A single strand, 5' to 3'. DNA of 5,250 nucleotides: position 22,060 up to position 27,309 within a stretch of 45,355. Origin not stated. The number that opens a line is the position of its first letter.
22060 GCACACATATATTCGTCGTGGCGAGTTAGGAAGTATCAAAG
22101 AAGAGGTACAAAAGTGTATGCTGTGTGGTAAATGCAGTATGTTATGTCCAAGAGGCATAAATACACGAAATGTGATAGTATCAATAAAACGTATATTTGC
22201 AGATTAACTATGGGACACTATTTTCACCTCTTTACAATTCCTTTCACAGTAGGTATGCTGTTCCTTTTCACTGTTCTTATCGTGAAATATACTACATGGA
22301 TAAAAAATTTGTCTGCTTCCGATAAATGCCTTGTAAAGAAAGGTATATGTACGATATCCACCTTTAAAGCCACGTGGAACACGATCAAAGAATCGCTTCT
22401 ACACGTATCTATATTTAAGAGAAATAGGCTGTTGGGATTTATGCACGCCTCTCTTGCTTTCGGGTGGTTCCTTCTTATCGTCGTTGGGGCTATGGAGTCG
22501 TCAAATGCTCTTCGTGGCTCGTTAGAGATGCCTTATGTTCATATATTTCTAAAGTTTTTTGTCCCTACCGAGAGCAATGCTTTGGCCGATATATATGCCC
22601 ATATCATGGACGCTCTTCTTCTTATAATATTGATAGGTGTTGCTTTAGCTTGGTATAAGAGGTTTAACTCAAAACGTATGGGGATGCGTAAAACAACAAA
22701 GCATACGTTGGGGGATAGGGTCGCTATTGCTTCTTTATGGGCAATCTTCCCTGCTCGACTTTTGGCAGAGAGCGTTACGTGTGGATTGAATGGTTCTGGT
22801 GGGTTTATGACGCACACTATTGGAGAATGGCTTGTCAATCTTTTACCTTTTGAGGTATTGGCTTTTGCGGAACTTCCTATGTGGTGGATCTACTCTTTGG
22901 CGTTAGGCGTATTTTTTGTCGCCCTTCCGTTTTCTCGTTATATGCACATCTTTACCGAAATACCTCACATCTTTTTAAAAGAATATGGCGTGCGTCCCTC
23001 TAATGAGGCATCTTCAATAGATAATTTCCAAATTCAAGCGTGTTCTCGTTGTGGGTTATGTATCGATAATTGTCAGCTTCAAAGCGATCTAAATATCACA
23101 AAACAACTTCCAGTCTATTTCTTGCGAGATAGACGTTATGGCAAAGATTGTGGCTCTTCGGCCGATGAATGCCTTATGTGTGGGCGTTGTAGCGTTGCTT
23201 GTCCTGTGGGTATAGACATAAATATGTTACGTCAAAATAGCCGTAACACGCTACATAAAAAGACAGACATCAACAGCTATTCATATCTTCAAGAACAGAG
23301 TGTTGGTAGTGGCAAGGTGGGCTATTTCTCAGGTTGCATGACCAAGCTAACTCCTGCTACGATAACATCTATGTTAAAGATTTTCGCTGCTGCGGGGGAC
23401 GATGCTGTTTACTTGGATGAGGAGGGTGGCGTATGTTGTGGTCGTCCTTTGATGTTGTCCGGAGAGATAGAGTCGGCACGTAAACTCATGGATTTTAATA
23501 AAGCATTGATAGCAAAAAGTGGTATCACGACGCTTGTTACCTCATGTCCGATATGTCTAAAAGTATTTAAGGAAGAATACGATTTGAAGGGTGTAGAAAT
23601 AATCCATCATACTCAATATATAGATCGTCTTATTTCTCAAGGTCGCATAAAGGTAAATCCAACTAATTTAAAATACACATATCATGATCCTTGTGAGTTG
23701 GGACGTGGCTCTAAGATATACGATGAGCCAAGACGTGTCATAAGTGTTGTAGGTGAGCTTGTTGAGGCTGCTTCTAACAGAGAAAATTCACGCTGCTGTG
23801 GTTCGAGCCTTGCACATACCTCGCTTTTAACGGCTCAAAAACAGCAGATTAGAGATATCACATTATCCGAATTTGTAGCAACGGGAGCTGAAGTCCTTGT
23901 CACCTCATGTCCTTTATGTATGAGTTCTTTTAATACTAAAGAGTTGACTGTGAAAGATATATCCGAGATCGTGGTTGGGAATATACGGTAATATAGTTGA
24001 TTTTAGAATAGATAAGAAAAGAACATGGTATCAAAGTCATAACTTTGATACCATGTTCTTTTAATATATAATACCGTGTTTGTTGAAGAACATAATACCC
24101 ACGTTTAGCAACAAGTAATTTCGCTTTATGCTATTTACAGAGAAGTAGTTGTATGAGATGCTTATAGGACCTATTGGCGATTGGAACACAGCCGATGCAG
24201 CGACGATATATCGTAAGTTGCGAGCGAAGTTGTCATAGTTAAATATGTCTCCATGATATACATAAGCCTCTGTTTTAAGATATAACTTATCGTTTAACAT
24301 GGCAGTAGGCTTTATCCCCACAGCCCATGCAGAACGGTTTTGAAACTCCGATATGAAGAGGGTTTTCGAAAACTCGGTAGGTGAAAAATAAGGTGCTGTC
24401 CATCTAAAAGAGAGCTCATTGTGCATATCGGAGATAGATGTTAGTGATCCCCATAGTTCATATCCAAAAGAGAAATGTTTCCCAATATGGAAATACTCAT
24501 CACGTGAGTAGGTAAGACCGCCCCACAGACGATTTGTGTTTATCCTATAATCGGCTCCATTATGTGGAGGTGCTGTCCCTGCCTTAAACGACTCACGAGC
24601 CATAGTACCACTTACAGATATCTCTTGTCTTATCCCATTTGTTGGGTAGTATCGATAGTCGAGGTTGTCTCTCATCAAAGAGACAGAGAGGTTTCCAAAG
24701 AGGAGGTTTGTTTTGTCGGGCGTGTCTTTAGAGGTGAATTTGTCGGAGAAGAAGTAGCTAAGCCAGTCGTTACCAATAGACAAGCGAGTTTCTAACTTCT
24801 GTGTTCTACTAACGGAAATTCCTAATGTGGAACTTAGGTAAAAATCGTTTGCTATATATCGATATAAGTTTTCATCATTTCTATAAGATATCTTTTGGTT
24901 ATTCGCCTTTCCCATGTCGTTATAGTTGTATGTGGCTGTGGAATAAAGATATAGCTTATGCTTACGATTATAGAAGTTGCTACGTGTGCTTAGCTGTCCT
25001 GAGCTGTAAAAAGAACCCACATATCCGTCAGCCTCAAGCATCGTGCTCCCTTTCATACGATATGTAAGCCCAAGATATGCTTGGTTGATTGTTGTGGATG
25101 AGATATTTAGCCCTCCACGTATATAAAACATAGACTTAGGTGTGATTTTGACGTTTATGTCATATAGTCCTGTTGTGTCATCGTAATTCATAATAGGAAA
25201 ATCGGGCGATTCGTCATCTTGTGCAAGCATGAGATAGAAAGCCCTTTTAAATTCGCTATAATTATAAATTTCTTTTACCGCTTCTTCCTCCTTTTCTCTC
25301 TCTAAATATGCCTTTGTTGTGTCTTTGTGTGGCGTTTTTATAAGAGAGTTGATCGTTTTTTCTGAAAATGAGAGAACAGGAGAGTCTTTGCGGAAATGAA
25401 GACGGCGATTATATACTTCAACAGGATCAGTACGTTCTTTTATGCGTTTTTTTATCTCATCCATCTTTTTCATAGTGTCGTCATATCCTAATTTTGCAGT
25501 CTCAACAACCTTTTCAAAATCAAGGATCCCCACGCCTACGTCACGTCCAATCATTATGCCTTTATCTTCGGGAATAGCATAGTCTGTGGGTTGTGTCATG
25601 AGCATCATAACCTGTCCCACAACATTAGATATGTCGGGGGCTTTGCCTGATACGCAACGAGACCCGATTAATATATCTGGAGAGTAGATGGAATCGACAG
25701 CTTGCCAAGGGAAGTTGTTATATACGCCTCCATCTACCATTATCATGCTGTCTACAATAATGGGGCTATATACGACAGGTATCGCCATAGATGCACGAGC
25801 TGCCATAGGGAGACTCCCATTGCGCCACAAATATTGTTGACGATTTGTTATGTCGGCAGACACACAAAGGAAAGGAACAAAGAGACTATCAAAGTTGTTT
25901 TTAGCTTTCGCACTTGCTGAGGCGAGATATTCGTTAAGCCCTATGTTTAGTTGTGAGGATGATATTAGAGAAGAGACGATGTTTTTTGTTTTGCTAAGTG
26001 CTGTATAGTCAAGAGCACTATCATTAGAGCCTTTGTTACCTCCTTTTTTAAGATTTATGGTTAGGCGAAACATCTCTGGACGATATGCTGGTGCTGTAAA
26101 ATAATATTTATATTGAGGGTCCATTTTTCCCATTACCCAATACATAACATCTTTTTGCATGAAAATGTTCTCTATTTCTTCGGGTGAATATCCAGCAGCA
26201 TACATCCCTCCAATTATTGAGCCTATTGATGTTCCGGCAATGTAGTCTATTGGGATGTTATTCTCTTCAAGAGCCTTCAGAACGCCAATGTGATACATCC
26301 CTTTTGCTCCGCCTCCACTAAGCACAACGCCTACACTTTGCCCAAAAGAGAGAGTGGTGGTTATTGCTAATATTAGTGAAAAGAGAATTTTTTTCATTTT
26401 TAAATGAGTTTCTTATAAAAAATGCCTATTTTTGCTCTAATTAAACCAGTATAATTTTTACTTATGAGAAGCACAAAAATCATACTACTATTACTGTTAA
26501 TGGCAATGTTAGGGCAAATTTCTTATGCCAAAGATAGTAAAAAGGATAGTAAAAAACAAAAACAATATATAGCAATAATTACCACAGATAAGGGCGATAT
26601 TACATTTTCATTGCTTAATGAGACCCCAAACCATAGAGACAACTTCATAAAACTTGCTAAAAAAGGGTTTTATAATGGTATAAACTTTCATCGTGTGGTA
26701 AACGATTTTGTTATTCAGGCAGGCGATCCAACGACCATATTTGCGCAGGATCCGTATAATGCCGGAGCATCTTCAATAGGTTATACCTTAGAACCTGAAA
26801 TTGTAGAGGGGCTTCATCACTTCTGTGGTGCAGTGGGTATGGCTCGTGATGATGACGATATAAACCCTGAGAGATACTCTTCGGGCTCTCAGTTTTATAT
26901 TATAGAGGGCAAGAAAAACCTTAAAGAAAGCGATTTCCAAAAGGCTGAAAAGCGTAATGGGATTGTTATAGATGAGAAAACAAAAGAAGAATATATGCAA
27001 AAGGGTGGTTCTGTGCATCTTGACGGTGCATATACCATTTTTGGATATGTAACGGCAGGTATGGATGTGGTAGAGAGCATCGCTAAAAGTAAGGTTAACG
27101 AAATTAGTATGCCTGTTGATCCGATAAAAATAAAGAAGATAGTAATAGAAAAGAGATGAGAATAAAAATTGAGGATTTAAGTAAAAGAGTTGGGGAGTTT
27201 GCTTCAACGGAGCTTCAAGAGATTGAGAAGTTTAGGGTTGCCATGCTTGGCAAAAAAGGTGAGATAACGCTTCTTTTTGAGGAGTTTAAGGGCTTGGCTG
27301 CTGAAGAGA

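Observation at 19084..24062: Five-gene Hdr-like / DsrMK-like membrane redox operon with no recognisable substrate-carrier or partner genes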

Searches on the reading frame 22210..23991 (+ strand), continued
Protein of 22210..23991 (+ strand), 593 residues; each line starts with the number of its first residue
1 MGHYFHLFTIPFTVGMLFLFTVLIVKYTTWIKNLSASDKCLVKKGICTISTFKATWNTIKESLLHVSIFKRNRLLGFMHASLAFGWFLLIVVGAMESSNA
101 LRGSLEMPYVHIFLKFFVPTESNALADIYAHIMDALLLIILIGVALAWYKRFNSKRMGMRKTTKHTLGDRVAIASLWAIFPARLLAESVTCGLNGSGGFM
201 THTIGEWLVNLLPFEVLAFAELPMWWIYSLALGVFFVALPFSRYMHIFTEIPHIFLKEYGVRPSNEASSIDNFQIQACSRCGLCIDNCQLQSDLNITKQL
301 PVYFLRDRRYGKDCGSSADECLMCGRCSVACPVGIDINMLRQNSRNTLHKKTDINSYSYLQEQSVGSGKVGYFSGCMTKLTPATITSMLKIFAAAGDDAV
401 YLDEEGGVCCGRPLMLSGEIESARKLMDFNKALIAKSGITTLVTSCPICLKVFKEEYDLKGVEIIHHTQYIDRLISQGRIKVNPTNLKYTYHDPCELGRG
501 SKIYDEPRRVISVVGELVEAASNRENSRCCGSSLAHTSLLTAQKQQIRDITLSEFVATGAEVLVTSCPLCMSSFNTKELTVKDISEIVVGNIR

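Call 96: search_solved_structures(query=A2, max_evalue=0.01, show_alignments=1)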
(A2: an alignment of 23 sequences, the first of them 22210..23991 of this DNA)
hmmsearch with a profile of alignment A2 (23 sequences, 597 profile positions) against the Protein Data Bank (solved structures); distinct sequences matched with E-value up to 0.01: 6.
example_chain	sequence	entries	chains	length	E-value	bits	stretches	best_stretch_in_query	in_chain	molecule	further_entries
9ojn_A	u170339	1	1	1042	3.8e-25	91.8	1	380-578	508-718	Iron-sulfur-binding reductase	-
8ahx_C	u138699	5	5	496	0.00018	23.6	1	277-364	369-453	Ion-translocating oxidoreductase complex subunit C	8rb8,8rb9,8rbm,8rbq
8rvv_B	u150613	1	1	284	0.00098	21.1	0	489-586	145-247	H(2):CoB-CoM heterodisulfide,ferredoxin reductase subunit B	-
8rvu_b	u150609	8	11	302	0.0013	20.7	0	490-586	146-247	H(2):CoB-CoM heterodisulfide,ferredoxin reductase subunit B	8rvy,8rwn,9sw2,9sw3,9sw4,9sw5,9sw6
9sfi_C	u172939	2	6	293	0.0068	18.3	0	501-580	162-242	H(2)/formate:CoB-CoM heterodisulfide,ferredoxin reductase subunit B2 | Heterodisulfide reductase subunit B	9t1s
8rja_F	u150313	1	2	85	0.0076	18.2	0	312-334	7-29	NAD(P)H-quinone oxidoreductase subunit I, chloroplastic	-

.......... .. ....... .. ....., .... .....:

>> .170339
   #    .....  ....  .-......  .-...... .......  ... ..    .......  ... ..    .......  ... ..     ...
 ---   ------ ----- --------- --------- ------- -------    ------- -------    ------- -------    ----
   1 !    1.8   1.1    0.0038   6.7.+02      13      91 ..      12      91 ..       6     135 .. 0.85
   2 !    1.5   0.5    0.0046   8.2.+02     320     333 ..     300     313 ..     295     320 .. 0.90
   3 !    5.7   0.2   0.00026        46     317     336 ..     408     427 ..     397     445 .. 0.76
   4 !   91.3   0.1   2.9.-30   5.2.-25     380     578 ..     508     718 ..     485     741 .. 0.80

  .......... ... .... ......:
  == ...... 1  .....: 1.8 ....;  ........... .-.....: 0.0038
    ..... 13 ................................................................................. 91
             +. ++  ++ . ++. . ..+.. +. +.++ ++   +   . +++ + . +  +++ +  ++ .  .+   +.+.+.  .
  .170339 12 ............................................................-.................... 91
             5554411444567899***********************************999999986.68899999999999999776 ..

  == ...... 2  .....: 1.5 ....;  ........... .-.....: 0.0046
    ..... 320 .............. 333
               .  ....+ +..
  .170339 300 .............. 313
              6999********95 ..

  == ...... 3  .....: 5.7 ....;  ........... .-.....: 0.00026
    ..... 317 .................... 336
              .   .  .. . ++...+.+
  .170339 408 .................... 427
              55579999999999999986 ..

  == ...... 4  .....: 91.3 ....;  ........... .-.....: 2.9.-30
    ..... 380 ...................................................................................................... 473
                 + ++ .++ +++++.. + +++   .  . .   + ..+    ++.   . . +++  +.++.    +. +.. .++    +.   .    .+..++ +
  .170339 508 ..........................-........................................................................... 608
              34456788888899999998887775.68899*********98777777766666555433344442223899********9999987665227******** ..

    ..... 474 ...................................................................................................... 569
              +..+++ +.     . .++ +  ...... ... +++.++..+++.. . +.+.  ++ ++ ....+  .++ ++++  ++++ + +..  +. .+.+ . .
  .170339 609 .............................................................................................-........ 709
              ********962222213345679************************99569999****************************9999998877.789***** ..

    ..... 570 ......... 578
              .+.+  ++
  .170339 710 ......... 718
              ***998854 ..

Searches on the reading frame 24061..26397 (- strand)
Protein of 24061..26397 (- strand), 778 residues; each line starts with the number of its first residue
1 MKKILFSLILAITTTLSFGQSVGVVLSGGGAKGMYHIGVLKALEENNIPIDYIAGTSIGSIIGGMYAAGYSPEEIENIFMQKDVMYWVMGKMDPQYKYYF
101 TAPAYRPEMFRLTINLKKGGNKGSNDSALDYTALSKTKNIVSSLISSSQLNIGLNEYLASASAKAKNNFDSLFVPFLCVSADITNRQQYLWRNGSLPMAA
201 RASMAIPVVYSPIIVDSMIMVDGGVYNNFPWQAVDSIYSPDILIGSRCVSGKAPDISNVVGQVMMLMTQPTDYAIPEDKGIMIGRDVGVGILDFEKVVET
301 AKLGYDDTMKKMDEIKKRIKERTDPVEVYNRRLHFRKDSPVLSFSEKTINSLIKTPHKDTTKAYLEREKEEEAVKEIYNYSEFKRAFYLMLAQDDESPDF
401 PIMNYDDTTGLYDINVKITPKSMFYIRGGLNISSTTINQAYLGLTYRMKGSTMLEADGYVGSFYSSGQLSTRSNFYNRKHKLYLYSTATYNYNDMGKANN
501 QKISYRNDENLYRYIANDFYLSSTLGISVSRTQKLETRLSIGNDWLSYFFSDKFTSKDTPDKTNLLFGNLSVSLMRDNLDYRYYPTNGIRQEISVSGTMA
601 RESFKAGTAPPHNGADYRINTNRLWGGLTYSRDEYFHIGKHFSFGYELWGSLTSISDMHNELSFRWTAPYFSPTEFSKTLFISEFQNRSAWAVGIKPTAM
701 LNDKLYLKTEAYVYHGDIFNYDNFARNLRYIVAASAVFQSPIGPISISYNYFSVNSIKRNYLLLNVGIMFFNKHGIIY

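Call 9: search_protein_families(library=pfam, proteins=[window:24061-26397:-], max_evalue=0.00001)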
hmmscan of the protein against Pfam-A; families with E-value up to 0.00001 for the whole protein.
window:24061-26397:- (778 aa): 1 family
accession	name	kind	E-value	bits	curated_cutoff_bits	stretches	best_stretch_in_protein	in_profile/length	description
PF01734.28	Patatin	-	1.9e-31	110.2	27.7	1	24-233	1-189/191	Patatin-like phospholipase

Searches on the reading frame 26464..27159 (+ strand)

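Call 9: search_protein_families(library=pfam, proteins=[window:26464-27159:+], max_evalue=0.00001)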
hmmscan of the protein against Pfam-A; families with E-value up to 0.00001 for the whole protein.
window:26464-27159:+ (231 aa): 1 family
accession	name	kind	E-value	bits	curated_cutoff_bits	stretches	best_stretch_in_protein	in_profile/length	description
PF00160.26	Pro_isomerase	-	1.2e-36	126.8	21.7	1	38-226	3-157/159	Cyclophilin type peptidyl-prolyl cis-trans isomerase/CLD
